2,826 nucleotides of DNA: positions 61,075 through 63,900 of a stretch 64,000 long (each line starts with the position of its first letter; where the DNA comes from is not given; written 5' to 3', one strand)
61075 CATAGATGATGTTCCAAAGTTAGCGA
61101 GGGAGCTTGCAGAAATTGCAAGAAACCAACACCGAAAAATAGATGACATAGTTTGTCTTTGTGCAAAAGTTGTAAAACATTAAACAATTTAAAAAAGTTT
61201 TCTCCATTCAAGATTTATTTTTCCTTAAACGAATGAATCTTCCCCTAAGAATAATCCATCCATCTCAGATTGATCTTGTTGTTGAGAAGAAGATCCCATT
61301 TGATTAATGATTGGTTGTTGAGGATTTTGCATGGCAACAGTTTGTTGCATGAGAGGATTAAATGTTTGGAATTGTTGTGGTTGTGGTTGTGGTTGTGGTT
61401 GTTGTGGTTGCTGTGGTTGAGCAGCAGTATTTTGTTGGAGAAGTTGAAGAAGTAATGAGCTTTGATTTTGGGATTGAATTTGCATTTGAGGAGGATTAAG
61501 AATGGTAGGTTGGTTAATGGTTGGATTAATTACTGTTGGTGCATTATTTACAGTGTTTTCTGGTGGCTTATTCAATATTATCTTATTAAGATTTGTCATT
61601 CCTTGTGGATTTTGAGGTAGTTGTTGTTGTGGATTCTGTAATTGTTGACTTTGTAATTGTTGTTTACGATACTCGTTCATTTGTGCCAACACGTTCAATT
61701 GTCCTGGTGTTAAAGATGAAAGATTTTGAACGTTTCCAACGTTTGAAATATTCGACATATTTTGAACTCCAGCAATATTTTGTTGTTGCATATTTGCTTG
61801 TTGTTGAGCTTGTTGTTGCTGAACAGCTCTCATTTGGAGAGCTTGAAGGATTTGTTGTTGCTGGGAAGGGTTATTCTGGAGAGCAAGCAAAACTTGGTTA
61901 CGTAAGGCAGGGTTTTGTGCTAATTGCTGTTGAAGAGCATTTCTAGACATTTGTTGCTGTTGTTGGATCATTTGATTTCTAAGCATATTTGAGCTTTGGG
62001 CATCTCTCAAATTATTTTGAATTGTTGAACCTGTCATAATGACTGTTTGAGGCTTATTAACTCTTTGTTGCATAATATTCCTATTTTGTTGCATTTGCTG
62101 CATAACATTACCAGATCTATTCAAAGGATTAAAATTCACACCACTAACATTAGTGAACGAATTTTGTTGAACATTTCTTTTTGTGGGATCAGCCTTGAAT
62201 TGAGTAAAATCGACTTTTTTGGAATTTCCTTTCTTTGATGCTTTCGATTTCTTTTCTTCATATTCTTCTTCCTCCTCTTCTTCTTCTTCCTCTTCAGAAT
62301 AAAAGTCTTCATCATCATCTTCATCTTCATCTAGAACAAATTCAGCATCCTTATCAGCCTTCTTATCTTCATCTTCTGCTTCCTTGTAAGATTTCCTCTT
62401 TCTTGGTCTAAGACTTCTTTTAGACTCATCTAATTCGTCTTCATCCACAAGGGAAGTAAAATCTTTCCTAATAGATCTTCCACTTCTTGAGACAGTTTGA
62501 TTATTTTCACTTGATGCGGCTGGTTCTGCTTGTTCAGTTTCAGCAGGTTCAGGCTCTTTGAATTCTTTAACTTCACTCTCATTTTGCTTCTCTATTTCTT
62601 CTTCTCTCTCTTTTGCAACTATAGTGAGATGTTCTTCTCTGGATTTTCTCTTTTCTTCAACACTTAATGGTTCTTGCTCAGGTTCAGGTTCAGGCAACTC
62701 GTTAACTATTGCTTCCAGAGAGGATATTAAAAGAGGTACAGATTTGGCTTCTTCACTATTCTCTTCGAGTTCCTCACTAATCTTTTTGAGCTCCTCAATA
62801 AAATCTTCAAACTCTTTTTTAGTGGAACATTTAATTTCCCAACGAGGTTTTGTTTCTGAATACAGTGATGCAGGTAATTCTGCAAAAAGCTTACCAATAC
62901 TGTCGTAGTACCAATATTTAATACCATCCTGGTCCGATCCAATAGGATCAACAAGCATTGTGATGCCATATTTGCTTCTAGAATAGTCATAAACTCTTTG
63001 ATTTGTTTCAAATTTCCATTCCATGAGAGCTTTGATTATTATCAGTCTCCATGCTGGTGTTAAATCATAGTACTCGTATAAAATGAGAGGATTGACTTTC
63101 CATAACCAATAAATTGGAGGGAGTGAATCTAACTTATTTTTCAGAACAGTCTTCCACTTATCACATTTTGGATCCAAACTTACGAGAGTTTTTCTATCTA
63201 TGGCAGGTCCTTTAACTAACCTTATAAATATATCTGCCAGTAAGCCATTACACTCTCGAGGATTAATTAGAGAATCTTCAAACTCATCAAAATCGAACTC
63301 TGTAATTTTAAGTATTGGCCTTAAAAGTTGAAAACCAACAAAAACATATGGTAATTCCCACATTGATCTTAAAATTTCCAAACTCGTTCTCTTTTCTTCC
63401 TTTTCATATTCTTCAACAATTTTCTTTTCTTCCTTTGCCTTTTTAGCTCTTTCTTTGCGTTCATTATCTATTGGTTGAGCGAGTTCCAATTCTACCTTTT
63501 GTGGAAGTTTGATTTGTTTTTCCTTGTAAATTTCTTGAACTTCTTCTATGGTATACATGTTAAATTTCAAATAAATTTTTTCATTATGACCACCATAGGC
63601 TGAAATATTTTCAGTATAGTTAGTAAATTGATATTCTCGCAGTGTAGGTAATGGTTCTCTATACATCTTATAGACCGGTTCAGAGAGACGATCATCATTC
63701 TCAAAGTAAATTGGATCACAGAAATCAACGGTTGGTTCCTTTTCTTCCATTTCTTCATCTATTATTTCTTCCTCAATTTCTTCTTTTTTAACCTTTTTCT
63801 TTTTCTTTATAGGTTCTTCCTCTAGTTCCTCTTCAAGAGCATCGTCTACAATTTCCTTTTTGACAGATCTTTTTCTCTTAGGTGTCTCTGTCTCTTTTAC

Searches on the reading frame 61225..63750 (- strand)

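Call 80: search_protein_families(library=pfam, proteins=[window:61225-63750:-], max_evalue=0.001)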
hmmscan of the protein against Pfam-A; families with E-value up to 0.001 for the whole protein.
window:61225-63750:- (841 aa): 1 family
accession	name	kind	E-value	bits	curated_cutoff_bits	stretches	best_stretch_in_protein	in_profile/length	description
PF23450.1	KIAA2026_hel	-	5.3e-05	24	27.8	0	132-209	1-77/142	KIAA2026 helical domain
